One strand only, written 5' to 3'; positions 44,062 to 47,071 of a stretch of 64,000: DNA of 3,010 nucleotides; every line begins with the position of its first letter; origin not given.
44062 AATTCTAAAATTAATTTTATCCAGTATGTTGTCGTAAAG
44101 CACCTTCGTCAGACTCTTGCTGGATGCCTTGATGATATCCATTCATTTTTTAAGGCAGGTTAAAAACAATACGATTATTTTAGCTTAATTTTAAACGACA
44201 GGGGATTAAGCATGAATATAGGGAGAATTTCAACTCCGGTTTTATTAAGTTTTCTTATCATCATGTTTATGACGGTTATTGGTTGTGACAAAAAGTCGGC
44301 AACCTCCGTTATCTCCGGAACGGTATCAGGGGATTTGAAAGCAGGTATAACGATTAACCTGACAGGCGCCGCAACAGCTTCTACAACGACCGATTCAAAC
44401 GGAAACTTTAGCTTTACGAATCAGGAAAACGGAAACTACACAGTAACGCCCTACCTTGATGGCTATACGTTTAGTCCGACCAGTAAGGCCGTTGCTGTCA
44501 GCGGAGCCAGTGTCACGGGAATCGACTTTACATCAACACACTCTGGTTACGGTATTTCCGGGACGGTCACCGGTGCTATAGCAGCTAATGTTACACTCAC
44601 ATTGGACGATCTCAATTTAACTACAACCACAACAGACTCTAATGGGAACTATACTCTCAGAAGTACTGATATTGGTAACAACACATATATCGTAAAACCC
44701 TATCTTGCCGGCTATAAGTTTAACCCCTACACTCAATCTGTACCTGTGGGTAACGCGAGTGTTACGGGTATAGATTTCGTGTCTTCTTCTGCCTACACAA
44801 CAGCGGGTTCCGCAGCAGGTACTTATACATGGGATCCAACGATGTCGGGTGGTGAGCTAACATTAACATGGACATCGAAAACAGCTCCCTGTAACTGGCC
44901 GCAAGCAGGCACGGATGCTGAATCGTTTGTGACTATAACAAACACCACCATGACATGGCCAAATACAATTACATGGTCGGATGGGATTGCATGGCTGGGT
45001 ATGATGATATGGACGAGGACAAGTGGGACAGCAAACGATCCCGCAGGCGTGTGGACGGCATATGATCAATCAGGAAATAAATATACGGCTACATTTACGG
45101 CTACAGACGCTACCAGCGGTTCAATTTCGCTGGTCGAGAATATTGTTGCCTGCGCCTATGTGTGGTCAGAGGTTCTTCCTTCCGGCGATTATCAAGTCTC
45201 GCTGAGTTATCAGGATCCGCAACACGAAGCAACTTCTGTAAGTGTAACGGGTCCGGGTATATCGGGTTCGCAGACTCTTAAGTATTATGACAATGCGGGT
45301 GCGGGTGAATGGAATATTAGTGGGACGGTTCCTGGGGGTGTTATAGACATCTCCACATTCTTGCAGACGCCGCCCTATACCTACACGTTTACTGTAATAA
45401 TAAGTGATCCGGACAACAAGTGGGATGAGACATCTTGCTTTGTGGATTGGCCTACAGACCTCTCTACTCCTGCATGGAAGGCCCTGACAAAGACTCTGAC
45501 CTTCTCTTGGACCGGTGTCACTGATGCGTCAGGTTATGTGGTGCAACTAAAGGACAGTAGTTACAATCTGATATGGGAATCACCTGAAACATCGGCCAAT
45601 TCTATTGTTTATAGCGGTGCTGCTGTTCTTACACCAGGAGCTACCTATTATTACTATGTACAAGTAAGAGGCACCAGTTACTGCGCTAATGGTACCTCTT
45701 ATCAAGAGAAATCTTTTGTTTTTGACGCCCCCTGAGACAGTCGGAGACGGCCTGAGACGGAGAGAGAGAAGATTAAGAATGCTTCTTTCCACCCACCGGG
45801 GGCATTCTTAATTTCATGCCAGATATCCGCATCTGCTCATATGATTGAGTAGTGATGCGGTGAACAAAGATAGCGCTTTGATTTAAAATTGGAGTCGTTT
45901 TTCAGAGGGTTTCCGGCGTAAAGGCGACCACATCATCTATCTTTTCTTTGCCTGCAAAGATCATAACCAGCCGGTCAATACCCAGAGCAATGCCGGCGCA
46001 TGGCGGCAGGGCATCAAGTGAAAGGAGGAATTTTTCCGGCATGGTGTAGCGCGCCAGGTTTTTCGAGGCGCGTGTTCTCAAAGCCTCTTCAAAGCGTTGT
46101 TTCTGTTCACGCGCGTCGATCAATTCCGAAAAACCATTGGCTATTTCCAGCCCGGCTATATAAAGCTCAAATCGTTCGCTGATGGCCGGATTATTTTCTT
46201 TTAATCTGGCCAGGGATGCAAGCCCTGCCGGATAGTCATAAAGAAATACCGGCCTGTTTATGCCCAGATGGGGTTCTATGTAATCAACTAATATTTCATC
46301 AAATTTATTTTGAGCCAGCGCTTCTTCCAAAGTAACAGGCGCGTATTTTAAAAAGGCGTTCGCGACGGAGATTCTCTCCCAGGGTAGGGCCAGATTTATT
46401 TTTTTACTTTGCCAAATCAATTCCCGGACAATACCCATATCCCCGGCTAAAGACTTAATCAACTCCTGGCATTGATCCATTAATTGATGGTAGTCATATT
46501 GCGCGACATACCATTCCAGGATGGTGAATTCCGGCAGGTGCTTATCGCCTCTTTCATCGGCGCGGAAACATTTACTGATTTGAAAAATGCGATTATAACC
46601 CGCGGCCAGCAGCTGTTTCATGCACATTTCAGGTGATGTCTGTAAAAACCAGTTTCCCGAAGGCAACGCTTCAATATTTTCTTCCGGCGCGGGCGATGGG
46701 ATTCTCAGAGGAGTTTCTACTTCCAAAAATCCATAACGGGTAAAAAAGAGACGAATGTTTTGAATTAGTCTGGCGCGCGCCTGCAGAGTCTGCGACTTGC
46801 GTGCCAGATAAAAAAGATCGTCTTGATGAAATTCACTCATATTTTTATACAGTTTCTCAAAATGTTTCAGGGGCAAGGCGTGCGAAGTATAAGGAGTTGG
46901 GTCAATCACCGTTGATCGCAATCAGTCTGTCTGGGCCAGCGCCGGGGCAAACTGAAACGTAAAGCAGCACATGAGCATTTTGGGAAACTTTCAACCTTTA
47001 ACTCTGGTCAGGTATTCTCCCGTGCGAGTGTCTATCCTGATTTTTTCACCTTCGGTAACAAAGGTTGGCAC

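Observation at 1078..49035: One superfamily of roughly 105-140 bp imperfect-palindromic repeats fills many intergenic and intra-operon spacers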

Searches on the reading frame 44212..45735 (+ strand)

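Call 80: search_protein_families(library=pfam, proteins=[window:44212-45735:+])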
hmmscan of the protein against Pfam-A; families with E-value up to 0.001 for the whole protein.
window:44212-45735:+ (507 aa): 10 families
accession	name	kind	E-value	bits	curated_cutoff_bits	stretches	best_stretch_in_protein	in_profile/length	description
PF13620.12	CarboxypepD_reg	-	1.1e-09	39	32.3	2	34-107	2-80/82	Carboxypeptidase regulatory-like domain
PF13715.12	CarbopepD_reg_2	-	7.9e-09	35.9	32.2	1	35-104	2-72/88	CarboxypepD_reg-like domain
PF09430.16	EMC7_beta-sandw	-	1.5e-07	32.1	26.6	0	41-91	5-56/122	ER membrane protein complex subunit 7, beta-sandwich domain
PF23194.1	NOMO_5th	-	8.3e-07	29.8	27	0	46-106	21-89/89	NOMO fifth transthyretin-like domain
PF17802.7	SpaA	-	1.7e-06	28.5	23.1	0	52-100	28-80/91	Prealbumin-like fold domain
PF17210.9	SdrD_B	-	7.1e-06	26.6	29.7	1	45-92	26-77/112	SdrD B-like domain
PF01060.29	TTR-52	-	3.2e-05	24.9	24.9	0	55-83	30-58/79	Transthyretin-like family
PF16371.11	MetallophosN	-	4.9e-05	23.9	35.6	0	137-171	20-52/77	N terminal of Calcineurin-like phosphoesterase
PF22902.2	NOMO1-like_9th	-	9.5e-05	22.6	27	0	33-92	4-67/75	BOS complex subunit NOMO1-like, beta sandwich domain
PF07495.19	Y_Y_Y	-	0.00066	20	26.6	0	59-78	24-42/65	Y_Y_Y domain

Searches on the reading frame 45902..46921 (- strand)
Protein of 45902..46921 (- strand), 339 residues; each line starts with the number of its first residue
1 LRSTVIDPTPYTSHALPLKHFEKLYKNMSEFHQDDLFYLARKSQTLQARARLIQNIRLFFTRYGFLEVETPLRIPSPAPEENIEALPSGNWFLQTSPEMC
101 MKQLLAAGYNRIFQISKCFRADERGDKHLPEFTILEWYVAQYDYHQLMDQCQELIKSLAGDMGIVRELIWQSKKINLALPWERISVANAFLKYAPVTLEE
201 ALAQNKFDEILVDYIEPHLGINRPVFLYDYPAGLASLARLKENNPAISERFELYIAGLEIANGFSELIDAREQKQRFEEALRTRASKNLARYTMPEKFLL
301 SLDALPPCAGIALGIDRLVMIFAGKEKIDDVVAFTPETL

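Call 80: search_protein_families(library=pfam, proteins=[window:45902-46921:-])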
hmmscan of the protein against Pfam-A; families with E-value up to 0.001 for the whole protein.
window:45902-46921:- (339 aa): 2 families
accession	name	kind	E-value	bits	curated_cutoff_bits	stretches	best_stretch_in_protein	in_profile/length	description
PF00152.25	tRNA-synt_2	-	2.2e-52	178.5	25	1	41-335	17-305/308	tRNA synthetases class II (D, K and N)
PF01409.25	tRNA-synt_2d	-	8.1e-06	25.9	19.8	0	110-163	103-155/246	tRNA synthetases class II core domain (F)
